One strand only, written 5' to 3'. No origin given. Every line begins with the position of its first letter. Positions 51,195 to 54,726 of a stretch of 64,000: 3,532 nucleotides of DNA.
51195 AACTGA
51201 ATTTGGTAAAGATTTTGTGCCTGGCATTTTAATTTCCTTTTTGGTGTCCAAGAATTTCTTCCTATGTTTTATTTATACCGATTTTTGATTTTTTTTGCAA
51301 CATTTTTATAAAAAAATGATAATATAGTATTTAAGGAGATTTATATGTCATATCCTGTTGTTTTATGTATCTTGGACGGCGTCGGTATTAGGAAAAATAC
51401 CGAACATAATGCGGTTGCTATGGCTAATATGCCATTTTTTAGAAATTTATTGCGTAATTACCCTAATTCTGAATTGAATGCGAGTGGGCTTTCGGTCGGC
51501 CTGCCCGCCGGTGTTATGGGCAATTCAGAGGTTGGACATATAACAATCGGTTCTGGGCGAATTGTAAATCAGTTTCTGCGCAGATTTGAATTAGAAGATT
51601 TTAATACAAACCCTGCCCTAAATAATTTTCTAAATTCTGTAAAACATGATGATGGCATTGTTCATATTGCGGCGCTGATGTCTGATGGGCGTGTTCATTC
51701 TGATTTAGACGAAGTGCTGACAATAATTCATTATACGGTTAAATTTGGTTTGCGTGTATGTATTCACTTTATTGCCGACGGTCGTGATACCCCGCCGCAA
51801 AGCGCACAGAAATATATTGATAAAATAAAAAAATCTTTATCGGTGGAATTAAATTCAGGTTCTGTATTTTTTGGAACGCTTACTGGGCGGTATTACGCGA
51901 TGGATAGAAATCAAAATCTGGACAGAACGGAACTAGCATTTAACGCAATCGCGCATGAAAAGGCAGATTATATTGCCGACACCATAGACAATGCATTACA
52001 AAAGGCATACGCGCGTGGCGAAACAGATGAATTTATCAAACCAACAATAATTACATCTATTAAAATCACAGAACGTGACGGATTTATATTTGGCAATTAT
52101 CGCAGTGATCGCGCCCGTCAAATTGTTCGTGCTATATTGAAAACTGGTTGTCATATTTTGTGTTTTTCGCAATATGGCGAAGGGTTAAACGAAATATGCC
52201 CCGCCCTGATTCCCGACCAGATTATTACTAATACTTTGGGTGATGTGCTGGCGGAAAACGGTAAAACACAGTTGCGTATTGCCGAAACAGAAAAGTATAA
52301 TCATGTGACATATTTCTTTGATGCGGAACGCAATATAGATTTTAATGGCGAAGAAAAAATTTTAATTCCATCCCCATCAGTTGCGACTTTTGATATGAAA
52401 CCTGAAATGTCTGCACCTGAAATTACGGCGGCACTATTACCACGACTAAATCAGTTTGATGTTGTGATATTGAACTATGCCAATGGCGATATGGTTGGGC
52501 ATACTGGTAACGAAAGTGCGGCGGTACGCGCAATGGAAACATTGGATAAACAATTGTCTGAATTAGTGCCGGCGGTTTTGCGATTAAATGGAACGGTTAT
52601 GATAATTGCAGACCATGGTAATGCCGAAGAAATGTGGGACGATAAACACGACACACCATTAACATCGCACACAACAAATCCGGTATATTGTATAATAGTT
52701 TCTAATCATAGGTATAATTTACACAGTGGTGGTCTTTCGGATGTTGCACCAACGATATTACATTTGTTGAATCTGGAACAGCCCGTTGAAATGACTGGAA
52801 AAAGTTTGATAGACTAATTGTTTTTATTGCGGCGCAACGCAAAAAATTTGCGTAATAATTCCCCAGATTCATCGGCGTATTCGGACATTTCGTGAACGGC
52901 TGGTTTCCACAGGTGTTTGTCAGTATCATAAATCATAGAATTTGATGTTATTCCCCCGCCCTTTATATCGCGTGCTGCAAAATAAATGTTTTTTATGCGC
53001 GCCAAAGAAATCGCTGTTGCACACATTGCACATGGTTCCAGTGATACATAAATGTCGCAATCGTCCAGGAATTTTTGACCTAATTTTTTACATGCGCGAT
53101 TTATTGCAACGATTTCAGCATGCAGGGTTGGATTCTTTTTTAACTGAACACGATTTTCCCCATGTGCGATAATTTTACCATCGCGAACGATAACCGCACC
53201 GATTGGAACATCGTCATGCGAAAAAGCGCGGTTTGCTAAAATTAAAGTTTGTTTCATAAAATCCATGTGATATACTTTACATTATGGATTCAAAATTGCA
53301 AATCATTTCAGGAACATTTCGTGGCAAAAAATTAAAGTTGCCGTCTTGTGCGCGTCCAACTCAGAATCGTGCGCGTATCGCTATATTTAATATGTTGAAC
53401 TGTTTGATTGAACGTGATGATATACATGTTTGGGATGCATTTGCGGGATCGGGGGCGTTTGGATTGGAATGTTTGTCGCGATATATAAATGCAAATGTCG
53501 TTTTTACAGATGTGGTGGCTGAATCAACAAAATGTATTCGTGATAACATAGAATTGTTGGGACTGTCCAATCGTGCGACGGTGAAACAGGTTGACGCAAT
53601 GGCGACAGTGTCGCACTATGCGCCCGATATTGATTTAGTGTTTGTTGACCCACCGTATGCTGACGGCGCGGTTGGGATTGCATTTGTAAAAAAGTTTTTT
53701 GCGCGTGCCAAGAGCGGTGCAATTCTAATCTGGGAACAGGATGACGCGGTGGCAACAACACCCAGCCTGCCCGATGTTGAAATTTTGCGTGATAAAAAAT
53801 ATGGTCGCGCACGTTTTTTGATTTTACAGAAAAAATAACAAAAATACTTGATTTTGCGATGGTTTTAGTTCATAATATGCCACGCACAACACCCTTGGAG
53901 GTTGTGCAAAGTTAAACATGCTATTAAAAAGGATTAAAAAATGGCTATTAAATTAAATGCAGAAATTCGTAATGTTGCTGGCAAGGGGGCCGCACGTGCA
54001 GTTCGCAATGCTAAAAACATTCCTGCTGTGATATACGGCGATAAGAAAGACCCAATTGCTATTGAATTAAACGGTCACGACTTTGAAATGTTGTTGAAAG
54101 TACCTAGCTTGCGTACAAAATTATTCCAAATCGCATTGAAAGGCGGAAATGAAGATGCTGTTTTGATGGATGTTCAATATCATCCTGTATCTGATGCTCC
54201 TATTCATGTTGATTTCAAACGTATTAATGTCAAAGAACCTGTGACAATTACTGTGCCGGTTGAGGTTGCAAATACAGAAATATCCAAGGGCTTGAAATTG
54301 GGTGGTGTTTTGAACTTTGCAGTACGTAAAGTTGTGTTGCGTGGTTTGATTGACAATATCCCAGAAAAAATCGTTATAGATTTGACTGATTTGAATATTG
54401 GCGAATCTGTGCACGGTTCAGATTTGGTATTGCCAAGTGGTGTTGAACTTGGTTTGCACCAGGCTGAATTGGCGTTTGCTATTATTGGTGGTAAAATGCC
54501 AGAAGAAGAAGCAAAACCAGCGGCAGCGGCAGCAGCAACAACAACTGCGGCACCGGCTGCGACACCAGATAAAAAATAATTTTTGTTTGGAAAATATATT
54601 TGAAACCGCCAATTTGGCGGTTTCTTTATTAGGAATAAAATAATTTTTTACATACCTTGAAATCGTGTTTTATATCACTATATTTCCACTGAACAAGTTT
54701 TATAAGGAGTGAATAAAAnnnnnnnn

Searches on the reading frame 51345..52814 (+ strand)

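Call 54: search_protein_families(library=pfam, proteins=[window:51345-52814:+], max_evalue=0.001)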
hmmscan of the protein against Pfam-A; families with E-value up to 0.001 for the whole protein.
window:51345-52814:+ (490 aa): 2 families
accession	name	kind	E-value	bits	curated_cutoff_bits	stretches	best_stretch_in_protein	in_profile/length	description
PF01676.23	Metalloenzyme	-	2e-71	240.9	24.3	1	4-478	2-251/252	Metalloenzyme superfamily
PF06415.18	iPGM_N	-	1.5e-52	178.7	27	1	83-267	7-194/217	BPG-independent PGAM N-terminus (iPGM_N)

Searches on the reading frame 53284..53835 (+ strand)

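Call 54: search_protein_families(library=pfam, proteins=[window:53284-53835:+], max_evalue=0.001)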
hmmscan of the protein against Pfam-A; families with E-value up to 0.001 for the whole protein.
window:53284-53835:+ (184 aa): 4 families
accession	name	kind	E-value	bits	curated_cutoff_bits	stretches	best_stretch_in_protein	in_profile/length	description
PF03602.21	Cons_hypoth95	-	4.2e-33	115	24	1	5-180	1-180/182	Conserved hypothetical protein 95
PF05175.20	MTS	-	1.3e-07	31.8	23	1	37-143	23-127/170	Methyltransferase small domain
PF02005.22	TRM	-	4.9e-05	23.1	27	1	37-123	39-128/376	N2,N2-dimethylguanosine tRNA methyltransferase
PF02086.21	MethyltransfD12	-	8e-05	22.9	22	0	42-89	16-62/253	D12 class N6 adenine-specific DNA methyltransferase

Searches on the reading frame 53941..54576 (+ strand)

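Call 54: search_protein_families(library=pfam, proteins=[window:53941-54576:+], max_evalue=0.001)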
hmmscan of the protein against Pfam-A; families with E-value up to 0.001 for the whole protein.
window:53941-54576:+ (212 aa): 2 families
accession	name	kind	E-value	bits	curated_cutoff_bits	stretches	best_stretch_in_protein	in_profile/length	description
PF01386.24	Ribosomal_L25p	-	1.4e-24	86.8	23.6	1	5-92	1-82/82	Ribosomal L25p family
PF14693.11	Ribosomal_TL5_C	-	1.7e-19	70.4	27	1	101-177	2-75/84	Ribosomal protein TL5, C-terminal domain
